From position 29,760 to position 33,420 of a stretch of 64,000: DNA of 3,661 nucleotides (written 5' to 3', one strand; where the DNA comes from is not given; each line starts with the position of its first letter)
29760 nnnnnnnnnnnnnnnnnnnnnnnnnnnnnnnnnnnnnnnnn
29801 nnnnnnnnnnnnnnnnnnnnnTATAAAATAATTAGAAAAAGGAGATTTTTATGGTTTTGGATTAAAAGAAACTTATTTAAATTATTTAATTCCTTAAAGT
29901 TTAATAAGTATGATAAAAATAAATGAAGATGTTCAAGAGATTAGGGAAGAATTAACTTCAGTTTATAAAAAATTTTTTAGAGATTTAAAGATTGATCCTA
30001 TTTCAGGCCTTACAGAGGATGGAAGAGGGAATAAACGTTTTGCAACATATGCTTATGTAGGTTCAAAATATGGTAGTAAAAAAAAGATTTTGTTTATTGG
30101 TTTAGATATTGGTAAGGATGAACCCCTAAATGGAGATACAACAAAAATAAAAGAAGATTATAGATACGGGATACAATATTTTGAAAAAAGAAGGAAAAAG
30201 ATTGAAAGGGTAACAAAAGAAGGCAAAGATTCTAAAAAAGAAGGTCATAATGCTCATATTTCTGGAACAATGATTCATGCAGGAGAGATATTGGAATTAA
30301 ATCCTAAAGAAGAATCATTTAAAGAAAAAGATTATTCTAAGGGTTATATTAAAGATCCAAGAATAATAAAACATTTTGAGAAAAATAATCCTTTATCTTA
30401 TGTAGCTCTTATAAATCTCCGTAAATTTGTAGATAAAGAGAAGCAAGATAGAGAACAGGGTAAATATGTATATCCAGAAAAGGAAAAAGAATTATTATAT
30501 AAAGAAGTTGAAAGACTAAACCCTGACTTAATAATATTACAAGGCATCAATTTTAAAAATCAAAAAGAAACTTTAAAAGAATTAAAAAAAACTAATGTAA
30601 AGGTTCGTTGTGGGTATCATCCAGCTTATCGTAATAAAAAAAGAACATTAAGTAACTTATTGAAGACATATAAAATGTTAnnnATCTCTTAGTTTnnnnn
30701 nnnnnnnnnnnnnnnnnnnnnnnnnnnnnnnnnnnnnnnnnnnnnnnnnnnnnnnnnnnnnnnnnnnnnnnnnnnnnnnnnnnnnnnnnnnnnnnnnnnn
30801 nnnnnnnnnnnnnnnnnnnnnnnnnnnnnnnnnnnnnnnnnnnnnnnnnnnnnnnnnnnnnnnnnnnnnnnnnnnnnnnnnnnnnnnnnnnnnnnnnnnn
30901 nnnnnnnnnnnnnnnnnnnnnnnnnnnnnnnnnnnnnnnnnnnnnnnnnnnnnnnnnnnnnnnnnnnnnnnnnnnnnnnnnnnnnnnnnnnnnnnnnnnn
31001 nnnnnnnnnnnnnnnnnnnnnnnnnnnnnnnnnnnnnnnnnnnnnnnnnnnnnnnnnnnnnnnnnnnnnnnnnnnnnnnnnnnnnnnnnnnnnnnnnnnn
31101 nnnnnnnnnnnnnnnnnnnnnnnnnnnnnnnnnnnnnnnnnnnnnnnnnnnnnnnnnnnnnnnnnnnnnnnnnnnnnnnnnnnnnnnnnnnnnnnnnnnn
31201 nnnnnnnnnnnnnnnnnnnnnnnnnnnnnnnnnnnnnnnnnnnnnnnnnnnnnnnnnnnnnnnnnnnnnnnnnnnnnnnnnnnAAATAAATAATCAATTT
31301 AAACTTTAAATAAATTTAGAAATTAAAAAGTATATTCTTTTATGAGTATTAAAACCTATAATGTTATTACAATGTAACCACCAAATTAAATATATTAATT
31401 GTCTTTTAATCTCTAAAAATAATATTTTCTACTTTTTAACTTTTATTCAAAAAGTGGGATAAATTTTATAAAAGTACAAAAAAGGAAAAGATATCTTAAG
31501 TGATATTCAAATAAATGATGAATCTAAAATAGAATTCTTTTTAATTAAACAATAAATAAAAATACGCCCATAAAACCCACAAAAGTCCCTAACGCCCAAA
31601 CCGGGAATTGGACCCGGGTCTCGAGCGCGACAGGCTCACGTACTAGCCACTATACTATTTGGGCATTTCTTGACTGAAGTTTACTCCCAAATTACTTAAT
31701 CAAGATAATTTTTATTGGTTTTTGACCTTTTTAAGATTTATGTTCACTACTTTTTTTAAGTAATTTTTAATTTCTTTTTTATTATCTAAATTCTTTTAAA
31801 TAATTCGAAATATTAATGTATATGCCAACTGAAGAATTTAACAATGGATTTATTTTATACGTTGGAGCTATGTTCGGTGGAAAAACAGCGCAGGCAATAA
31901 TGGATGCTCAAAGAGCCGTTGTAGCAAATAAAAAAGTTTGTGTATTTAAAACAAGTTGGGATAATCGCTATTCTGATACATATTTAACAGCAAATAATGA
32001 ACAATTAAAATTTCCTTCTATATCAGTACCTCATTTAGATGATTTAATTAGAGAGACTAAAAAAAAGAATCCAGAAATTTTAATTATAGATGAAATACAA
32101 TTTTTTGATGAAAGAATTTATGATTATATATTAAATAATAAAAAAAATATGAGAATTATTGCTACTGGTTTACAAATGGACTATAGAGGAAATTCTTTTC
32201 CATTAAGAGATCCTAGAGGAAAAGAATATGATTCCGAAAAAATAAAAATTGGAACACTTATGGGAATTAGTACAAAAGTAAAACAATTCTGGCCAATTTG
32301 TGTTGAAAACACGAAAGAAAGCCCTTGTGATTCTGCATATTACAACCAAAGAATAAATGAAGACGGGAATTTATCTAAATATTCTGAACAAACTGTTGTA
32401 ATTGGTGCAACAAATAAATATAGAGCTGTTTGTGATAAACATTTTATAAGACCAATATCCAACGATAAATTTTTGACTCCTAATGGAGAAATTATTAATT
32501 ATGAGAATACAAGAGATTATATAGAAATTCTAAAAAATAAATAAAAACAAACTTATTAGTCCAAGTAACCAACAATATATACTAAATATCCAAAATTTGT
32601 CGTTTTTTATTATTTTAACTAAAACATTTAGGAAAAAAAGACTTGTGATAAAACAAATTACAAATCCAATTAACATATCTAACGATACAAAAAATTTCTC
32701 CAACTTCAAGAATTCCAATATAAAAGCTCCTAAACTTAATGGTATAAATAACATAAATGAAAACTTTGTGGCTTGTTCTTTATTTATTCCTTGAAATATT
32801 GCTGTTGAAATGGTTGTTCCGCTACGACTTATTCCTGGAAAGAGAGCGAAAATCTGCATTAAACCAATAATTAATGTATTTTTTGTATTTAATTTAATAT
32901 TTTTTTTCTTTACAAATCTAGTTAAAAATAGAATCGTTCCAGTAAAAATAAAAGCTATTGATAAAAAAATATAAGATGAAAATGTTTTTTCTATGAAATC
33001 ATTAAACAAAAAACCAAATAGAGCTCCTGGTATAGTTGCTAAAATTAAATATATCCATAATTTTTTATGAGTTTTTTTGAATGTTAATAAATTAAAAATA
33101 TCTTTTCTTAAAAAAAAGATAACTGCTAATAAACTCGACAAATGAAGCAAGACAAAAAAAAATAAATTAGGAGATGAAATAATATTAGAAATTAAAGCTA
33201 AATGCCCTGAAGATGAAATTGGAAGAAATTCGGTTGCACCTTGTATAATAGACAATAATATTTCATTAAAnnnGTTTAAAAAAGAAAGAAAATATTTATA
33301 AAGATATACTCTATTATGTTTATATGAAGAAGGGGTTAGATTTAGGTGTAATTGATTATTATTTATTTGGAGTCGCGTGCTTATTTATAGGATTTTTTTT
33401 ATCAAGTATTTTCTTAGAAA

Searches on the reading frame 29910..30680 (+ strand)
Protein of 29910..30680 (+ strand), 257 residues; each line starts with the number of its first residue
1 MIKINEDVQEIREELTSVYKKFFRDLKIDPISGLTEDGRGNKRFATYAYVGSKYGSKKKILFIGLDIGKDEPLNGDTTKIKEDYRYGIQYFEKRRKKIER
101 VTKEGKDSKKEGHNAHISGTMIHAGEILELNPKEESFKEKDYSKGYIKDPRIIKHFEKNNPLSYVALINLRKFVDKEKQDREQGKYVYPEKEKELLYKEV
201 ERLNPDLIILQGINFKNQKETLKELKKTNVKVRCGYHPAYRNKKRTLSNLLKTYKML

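Call 40: search_protein_families(library=pfam, max_evalue=0.01, proteins=[window:29910-30680:+])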
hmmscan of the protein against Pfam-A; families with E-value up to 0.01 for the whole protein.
window:29910-30680:+ (257 aa): 1 family
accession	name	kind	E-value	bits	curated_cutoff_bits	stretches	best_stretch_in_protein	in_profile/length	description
PF03167.25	UDG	-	0.0091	16.5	24.3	0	165-248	50-128/141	Uracil DNA glycosylase superfamily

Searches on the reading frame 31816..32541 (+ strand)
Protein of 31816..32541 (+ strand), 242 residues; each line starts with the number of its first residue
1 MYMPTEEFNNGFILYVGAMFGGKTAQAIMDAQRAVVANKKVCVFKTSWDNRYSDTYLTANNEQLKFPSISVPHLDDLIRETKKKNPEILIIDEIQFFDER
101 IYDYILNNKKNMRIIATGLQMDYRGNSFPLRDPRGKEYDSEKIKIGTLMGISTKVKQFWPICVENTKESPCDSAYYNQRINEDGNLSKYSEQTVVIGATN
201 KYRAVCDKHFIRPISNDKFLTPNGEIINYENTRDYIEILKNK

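Call 59: search_protein_families(library=pfam, max_evalue=0.0001, proteins=[window:31816-32541:+])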
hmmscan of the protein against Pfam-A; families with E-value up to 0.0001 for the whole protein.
window:31816-32541:+ (242 aa): 1 family
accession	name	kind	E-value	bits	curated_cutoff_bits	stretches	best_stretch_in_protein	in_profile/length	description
PF00265.24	TK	-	3.1e-25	89.5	20.6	1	13-210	4-176/176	Thymidine kinase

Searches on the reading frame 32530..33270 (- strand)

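Call 59: search_protein_families(library=pfam, max_evalue=0.0001, proteins=[window:32530-33270:-])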
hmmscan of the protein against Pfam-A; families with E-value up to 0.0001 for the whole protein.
window:32530-33270:- (246 aa): 2 families
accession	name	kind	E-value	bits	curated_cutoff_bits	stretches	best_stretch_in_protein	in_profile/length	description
PF02673.24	BacA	-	1.2e-67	228.8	33.4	1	4-239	2-257/257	Bacitracin resistance protein BacA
PF01925.25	TauE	-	2.8e-05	24.3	32.6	1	30-225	21-221/237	Sulfite exporter TauE/SafE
